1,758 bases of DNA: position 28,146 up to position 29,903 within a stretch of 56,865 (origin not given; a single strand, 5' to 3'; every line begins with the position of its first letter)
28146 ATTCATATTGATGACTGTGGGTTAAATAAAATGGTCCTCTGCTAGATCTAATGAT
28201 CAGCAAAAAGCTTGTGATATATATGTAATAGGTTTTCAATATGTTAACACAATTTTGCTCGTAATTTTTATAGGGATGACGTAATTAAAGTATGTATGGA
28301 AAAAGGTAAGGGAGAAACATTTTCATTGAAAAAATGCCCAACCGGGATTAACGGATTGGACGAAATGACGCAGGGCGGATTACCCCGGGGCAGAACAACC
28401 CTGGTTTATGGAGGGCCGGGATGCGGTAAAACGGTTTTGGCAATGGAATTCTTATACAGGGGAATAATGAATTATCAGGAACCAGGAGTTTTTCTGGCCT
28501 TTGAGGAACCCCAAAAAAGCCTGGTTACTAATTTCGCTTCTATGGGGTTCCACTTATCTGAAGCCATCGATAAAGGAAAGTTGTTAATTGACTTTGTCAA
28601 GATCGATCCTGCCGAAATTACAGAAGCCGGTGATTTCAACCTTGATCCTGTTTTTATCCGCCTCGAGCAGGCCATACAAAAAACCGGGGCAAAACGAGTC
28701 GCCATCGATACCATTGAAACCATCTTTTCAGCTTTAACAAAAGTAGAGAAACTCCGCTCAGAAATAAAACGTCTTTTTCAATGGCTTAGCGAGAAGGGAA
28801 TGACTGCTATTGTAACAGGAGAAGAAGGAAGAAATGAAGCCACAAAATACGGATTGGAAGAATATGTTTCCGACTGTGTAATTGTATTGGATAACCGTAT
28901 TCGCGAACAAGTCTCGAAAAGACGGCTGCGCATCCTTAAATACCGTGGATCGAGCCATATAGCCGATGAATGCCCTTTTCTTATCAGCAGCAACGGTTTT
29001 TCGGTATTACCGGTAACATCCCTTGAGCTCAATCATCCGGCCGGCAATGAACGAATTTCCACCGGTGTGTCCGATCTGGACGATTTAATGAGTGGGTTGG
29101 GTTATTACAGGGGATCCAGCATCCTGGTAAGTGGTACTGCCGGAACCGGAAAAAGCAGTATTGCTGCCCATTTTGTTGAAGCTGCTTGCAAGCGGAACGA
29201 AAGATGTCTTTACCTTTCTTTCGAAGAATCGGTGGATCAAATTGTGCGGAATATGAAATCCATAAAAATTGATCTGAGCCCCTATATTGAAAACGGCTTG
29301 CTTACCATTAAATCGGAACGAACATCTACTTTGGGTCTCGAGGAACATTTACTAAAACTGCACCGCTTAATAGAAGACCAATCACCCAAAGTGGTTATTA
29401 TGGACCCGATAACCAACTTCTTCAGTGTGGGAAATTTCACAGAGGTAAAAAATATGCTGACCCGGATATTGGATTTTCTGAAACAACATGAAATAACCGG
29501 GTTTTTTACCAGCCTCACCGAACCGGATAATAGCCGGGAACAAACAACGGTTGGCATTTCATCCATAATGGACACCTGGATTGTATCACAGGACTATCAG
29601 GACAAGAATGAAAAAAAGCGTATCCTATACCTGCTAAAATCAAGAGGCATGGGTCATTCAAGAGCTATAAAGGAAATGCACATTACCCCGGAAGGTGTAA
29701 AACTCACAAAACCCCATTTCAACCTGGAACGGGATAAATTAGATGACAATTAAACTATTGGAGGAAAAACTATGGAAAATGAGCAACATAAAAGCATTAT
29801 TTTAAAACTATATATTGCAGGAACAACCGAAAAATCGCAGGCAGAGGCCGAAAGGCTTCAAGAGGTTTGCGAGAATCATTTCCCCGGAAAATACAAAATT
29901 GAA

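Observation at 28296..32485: kaiC-kaiB-PAS hybrid histidine kinase operon without kaiA in a Bacteroidota-like genome, with phospho-sites and catalytic residues intact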

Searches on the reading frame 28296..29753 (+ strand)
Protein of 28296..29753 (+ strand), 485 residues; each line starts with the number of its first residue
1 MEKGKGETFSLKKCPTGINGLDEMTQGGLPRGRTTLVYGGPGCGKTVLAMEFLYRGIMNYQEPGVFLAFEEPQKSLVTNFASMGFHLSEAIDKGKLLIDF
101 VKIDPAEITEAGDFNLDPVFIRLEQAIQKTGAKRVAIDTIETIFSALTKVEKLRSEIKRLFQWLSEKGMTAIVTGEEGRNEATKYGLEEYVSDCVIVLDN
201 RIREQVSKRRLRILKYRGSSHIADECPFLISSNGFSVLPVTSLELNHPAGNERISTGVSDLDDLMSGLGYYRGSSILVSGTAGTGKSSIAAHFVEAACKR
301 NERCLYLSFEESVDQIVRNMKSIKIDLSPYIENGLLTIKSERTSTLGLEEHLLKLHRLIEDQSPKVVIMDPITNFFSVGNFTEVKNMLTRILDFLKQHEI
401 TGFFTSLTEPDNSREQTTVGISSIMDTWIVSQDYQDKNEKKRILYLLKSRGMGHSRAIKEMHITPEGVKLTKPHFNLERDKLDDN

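Call 3: search_protein_families(library=pfam, proteins=[window:28296-29753:+], max_evalue=0.01)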
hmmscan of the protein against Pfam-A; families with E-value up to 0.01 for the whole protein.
window:28296-29753:+ (485 aa): 33 families (the best 25 are shown)
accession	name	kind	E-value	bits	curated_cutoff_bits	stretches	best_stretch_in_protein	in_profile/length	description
PF06745.19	ATPase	-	1.1e-106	355.8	26.6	2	14-239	1-228/231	KaiC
PF13481.12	AAA_25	-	6.9e-21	75.2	27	2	25-166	26-175/195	AAA domain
PF03796.21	DnaB_C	-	1.3e-14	54.7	27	2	254-368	2-114/255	DnaB-like helicase C terminal domain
PF13191.12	AAA_16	-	1.3e-10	42.4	32.6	1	260-319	11-85/167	AAA ATPase domain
PF00154.27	RecA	-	2.6e-10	40.7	27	1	2-82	21-98/262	recA bacterial DNA recombination protein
PF13401.12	AAA_22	-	4.6e-08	33.9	27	1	274-396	6-109/130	AAA domain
PF20720.3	nSTAND3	-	2.1e-07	31.2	27.2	1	275-318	19-62/155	Novel STAND NTPase 3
PF13479.12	AAA_24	-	2.4e-07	31.2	27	1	275-324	4-46/195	AAA domain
PF24883.2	NPHP3_N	-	4.1e-07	30.8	24.8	0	276-313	25-62/164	Nephrocystin 3, N-terminal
PF07088.17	GvpD_P-loop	-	7.7e-07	29.6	24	1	32-210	10-185/189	GvpD gas vesicle protein, P-loop domain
PF09848.15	SLFN-g3_helicase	-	9.4e-07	28.8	24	0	35-56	4-25/354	Schlafen group 3, DNA/RNA helicase domain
PF13173.12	AAA_14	-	1.7e-06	28.5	27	0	275-320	4-48/129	AAA domain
PF01637.24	ATPase_2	-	4e-06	27.2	33.2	1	33-164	21-139/225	ATPase domain predominantly from Archaea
PF00006.31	ATP-synt_ab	-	4e-06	27.1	29.5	0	270-311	11-51/213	ATP synthase alpha/beta family, nucleotide-binding domain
PF05729.18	NACHT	-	7.2e-06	26.4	26.7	0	276-395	3-114/167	NACHT domain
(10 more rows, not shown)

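Call 4: search_protein_families(library=ncbifam, proteins=[window:28296-29753:+], max_evalue=0.01)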
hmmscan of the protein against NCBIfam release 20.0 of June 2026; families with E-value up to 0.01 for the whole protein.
window:28296-29753:+ (485 aa): 41 families (the best 25 are shown)
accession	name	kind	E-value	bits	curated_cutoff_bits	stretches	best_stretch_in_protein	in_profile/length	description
NF006799.0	PRK09302.1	equivalog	4.4e-194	645.8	408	1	10-478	9-479/515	circadian clock protein KaiC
TIGR02655.1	circ_KaiC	equivalog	1.1e-100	337.6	546.25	1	13-479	2-470/484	circadian clock protein KaiC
TIGR03880.1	KaiC_arch_3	hypoth_equivalog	2.1e-64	217.2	249.45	2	17-238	1-218/224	KaiC domain-containing protein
TIGR03881.1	KaiC_arch_4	hypoth_equivalog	2.2e-44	151.8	247.8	2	13-223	2-213/231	KaiC domain-containing protein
TIGR03877.1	thermo_KaiC_1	hypoth_equivalog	3e-43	148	307.25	2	12-238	2-233/238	KaiC domain-containing protein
NF004723.0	PRK06067.1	subfamily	8.4e-31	107.3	194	2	251-447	13-210/243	flagellar accessory protein FlaH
NF052589.1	ArlH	equivalog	3.4e-30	105.5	215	2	269-454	16-205/229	archaellum protein ArlH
TIGR03878.1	thermo_KaiC_2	hypoth_equivalog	5.9e-16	58.6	232.2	2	273-430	36-201/259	KaiC domain-containing protein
TIGR00416.1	sms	equivalog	8.9e-15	54.4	403.05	1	251-377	73-184/454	DNA repair protein RadA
TIGR03600.1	phage_DnaB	exception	4.6e-13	48.9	498.65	2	251-323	174-245/421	phage replicative helicase, DnaB family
TIGR00665.1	DnaB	equivalog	1.9e-12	46.7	385.25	2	10-83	174-246/435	replicative DNA helicase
NF006861.0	PRK09361.1-1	equivalog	4.3e-10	39.5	278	2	13-50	4-41/235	DNA repair and recombination protein RadB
NF006320.0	PRK08533.1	equivalog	6.3e-10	39.1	215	2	260-386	12-141/230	flagellar accessory protein FlaH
TIGR02012.1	tigrfam_recA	equivalog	1e-09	38.2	325.3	1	4-81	26-100/321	recombinase RecA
NF040583.1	dnaB_SPI-7_type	exception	1.7e-09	37.3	655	2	13-83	176-246/434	SPI-7-type island replicative DNA helicase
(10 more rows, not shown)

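Call 5: search_solved_structures(query=window:28296-29753:+, show_alignments=3, max_evalue=1e-10)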
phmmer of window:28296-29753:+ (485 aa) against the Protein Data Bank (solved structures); distinct sequences matched with E-value up to 1e-10: 48.
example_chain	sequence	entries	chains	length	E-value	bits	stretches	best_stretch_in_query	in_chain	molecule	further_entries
8db3_A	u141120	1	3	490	6e-153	513.2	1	11-475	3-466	Circadian clock protein KaiC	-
8dba_A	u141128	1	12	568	7.4e-153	512.9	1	10-475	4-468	Circadian clock protein KaiC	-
8fwi_A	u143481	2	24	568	9.7e-152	509.2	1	10-475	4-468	Circadian clock protein KaiC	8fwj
8zn5_B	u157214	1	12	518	9.4e-104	351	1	6-479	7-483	KaiC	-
8zn6_F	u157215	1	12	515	5.9e-95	322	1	10-479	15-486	KaiC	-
7dy1_A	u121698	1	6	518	5.5e-93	315.5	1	9-476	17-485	Circadian clock protein kinase KaiC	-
4o0m_A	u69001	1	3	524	5.8e-93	315.4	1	9-476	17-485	Circadian clock protein kinase KaiC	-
5jwq_A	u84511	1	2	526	2.1e-92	313.6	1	9-476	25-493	Circadian clock protein kinase KaiC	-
8zn7_D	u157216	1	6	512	2.5e-92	313.3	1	9-479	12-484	KaiC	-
8jon_A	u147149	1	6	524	8.6e-92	311.6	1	10-479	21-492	Circadian clock oscillator protein KaiC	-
3jzm_A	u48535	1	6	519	1.5e-88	300.9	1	7-479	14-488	Circadian clock protein kinase kaiC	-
1u9i_A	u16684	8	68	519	1.5e-88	300.8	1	7-479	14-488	KaiC | Circadian clock protein kinase kaiC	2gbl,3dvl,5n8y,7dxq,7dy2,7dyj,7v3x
1tf7_A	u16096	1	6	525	1.6e-88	300.8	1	7-479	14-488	KaiC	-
7wdc_A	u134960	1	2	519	1.9e-88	300.6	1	7-479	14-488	Circadian clock protein kinase KaiC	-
7dyi_A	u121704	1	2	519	2.1e-88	300.4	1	7-479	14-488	Circadian clock protein kinase KaiC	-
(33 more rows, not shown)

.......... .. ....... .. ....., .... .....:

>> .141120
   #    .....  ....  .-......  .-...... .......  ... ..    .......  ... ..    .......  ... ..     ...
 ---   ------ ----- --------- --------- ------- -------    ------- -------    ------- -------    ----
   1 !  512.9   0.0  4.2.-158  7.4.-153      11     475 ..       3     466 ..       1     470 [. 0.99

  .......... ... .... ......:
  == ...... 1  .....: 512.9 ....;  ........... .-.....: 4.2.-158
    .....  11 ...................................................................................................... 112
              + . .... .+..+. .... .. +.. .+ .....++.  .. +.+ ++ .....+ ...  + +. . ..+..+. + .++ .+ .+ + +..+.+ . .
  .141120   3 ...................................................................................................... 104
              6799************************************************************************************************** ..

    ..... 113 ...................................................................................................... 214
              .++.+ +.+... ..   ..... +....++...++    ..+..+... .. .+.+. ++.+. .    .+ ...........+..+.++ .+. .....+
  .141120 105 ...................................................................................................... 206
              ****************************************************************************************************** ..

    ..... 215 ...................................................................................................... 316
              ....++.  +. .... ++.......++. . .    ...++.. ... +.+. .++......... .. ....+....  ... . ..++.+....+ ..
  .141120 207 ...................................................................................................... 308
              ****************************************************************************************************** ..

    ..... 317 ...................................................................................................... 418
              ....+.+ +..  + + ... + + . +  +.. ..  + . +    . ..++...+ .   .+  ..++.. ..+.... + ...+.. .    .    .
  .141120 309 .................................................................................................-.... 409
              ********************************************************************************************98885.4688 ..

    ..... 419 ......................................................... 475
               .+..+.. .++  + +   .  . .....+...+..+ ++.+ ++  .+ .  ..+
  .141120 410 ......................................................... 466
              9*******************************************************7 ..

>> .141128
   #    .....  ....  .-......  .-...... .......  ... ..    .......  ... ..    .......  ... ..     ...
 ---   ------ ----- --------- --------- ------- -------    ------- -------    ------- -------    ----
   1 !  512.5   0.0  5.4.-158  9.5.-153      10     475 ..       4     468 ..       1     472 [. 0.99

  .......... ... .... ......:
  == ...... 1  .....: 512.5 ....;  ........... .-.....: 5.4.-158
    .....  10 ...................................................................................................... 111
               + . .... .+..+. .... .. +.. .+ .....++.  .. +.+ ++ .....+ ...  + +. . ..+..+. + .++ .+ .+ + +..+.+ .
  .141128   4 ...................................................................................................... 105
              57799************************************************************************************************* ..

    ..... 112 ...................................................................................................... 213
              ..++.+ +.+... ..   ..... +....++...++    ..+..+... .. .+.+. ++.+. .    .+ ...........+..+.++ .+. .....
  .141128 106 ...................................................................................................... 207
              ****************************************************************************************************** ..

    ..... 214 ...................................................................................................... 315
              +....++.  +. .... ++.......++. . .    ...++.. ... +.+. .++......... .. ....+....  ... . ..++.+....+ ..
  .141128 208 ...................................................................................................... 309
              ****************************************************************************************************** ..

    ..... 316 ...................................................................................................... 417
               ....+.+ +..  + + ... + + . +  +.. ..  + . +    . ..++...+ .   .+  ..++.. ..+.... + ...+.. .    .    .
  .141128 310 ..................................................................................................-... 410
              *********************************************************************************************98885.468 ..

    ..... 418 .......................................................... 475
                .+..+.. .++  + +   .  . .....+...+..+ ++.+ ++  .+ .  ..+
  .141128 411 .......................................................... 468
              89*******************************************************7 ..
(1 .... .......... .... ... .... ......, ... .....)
